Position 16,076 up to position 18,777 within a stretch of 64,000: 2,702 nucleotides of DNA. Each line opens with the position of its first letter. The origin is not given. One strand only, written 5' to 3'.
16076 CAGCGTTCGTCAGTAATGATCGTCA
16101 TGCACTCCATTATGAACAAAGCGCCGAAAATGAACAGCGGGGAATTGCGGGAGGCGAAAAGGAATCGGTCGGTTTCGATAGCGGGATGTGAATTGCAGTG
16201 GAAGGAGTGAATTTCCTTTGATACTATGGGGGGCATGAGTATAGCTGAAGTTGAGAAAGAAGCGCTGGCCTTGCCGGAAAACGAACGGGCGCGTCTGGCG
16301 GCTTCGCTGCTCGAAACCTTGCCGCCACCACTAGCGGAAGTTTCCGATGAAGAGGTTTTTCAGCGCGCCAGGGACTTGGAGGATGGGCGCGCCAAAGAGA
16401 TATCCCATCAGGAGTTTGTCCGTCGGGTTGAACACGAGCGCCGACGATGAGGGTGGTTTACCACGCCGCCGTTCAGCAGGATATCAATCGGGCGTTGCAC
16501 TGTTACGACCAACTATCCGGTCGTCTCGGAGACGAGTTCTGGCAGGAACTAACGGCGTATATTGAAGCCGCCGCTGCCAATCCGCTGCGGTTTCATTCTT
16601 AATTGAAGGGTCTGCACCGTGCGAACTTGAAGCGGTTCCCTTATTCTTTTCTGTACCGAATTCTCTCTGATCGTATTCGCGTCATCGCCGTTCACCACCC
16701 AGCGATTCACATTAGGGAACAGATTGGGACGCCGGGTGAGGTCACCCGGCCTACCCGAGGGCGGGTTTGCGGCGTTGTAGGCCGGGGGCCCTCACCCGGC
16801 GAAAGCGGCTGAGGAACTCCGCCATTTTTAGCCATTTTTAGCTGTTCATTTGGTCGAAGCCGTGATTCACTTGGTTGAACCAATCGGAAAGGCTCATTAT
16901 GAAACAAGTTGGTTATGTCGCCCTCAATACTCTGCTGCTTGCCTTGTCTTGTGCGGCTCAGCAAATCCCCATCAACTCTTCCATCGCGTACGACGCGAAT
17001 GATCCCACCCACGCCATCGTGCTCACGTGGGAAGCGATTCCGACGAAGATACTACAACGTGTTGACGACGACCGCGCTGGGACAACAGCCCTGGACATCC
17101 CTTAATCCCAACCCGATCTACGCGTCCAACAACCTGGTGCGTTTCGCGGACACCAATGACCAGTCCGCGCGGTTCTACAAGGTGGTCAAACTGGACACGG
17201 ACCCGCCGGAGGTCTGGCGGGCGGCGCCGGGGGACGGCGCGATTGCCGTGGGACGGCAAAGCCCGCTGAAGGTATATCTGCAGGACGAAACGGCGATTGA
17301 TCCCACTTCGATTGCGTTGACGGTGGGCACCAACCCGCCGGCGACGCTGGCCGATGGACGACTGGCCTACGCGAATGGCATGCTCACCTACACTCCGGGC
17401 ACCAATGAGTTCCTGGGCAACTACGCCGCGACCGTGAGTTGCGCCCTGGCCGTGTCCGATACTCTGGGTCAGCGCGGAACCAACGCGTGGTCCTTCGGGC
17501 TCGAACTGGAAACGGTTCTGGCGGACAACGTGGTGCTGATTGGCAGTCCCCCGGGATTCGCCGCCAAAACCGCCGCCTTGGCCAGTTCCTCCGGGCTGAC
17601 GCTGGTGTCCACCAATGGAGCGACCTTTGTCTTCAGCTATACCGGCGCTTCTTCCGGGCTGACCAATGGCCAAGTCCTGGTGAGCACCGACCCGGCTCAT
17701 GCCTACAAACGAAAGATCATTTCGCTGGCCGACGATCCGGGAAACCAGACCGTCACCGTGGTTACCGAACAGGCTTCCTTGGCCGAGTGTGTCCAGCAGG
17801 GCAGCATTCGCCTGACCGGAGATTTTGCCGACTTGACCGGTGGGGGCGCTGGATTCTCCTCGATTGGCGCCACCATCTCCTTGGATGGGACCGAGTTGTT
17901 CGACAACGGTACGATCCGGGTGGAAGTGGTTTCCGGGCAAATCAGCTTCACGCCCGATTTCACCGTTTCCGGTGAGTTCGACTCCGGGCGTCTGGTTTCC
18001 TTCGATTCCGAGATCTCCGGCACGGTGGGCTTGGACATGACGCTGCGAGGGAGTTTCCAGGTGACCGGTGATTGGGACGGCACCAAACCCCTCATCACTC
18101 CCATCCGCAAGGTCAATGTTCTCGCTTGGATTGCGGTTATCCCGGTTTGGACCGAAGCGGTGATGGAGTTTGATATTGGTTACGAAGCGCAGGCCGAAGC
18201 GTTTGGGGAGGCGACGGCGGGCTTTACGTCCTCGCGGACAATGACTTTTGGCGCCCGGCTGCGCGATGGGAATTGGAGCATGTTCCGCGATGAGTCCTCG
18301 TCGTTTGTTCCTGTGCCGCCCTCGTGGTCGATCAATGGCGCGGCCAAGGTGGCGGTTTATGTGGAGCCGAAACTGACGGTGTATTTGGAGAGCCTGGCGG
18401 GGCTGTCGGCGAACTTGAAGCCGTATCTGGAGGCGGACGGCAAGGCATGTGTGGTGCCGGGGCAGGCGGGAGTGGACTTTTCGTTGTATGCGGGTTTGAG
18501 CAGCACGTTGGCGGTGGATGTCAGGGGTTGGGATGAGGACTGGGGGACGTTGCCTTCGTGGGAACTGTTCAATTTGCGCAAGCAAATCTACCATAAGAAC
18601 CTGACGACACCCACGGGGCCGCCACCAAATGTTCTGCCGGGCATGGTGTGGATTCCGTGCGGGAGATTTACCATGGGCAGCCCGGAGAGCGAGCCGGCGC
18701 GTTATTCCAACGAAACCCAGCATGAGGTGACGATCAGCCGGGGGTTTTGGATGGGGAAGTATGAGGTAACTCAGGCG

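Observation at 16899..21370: Diversity-generating retroelement: FGE/CLec-fold surface protein (VR) - HRDC accessory - RT - TR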

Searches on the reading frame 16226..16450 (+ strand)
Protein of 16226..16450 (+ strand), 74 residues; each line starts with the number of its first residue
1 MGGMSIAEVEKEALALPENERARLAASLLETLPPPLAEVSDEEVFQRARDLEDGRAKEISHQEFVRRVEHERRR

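Call 80: search_protein_families(library=pfam, proteins=[window:16226-16450:+], max_evalue=0.001)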
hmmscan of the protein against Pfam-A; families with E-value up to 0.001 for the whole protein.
window:16226-16450:+ (74 aa): 1 family
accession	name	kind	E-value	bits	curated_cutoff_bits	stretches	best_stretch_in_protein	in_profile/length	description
PF09720.15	Unstab_antitox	-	0.00063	20.2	23.3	0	16-63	2-53/54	Putative addiction module component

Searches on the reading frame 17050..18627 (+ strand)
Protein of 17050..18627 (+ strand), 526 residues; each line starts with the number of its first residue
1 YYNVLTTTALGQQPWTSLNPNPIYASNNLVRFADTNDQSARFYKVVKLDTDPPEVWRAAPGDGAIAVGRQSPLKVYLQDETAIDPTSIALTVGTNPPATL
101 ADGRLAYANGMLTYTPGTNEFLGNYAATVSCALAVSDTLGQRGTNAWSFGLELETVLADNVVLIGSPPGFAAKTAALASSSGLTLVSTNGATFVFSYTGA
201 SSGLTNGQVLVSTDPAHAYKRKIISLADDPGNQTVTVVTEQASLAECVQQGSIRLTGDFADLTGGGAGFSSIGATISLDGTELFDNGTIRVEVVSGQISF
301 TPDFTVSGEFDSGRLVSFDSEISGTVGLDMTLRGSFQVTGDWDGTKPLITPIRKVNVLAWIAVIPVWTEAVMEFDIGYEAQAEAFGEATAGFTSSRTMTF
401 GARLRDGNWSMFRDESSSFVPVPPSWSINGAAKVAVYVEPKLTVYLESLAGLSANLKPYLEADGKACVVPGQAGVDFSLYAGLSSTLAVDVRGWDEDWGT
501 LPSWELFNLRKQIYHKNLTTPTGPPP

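Call 71: predict_structure(alignment_id=A3)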
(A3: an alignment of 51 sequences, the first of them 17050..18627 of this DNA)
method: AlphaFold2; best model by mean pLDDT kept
length: 526 residues; sequences in the alignment: 51
mean_pLDDT: 84.6   pTM: 0.76
mean pLDDT of the five models: 84.6, 83.5, 83.0, 81.9, 81.7
residues with pLDDT >= 90: 254; 70-90: 214; 50-70: 29; < 50: 29
segments of 3 or more residues with pLDDT < 50: 167-179, 260-271, 523-526
pLDDT, mean of each block of 10 residues (from residue 1): 85 84 74 75 80 86 93 89 92 94 92 92 95 92 94 92 67 41 87 92 93 83 96 96 92 76 29 78 91 93 90 92 90 90 92 73 83 92 85 89 91 88 81 91 82 91 76 79 92 81 89 81 47
secondary structure, 60 per line:
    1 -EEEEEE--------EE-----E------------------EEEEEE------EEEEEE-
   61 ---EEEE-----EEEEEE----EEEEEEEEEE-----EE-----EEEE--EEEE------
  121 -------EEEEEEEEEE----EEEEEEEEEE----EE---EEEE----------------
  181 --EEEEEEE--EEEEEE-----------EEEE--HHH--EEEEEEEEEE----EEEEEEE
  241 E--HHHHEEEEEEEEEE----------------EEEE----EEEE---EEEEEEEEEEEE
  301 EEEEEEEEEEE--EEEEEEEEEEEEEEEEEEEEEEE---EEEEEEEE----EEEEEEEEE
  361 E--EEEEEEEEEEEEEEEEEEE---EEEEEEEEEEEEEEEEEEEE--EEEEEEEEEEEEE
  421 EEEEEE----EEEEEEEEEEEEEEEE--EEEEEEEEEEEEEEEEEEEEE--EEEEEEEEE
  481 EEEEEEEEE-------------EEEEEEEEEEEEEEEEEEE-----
elements in order: E2-7 E42-47 E54-59 E64-67 E73-78 E83-92 E105-108 E111-114 E128-137 E142-151 E161-164 E183-189 E192-197 E209-212 E220-229 E234-241 H244-247 E248-257 E274-277 E282-285 E289-311 E314-336 E340-347 E352-361 E364-382 E386-405 E408-426 E431-446 E449-469 E472-489 E503-521

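Call 73: fold_search(model_id=the predicted structure, library=pdb)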
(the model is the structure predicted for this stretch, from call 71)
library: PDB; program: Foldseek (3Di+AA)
matches with E <= 10: 867; with E <= 0.001: 1
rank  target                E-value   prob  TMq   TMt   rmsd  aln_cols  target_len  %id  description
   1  7sqc_2A               2.3e-04  0.33  0.13  0.10  69.3       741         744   10  Ciliary C1 central pair apparatus isolated from Chlamydomonas reinhardtii (released 2022-04-13)
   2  1qz1                  2.1e-03  0.90  0.16  0.26  27.2       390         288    9  Crystal Structure of the Ig 1-2-3 fragment of NCAM (released 2003-11-04)
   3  5szn_A                2.1e-03  0.28  0.14  0.14  50.9       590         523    9  Protocadherin gamma A9 extracellular cadherin domains 1-5 (released 2016-10-19)
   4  7sqc_2B               2.5e-03  0.16  0.12  0.09  68.6       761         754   10  Ciliary C1 central pair apparatus isolated from Chlamydomonas reinhardtii (released 2022-04-13)
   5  2vr9_C                3.5e-03  0.97  0.14  0.32  12.8       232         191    9  Drosophila Robo IG1-2 (tetragonal form) (released 2008-04-08)
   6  5icu                  3.7e-03  1.00  0.15  0.67   4.2       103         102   11  The crystal structure of CopC from Methylosinus trichosporium OB3b (released 2016-04-06)
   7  6rqj_B                3.9e-03  0.28  0.15  0.13  26.0       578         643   10  Structure of human complement C5 complexed with tick inhibitors OmCI, RaCI1 and CirpT1 (released 2020-01-08)
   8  5szr_A                4.1e-03  0.30  0.12  0.15  48.1       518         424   10  Protocadherin Gamma B2 extracellular cadherin domains 3-6 (released 2016-10-19)
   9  1epf_A                4.3e-03  0.99  0.15  0.35  13.5       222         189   10  CRYSTAL STRUCTURE OF THE TWO N-TERMINAL IMMUNOGLOBULIN DOMAINS OF THE NEURAL CELL ADHESION MOLECULE (NCAM) (released 2000-10-09)
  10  4u4j                  4.9e-03  0.25  0.15  0.07  34.3       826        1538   10  Crystal structure of Salmonella alpha-2-macroglobulin mutant Y1175G (released 2014-09-17)
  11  6tpb_MODEL_1_A        6.3e-03  1.00  0.15  0.67   3.7       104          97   12  NMR structure of the apo-form of Pseudomonas fluorescens CopC (released 2021-01-13)
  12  6nfr                  6.6e-03  1.00  0.15  0.72   3.4       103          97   14  CopC from Pseudomonas fluorescens (released 2019-04-24)
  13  7bk5                  6.6e-03  1.00  0.15  0.68   3.6       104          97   14  PfCopC mutant - E27A (released 2021-07-07)
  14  6nfq_A                6.9e-03  1.00  0.15  0.68   3.7       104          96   13  CopC from Pseudomonas fluorescens (released 2019-04-24)
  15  6nfs                  7.2e-03  1.00  0.15  0.67   3.6       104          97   13  CopC from Pseudomonas fluorescens (released 2019-04-24)
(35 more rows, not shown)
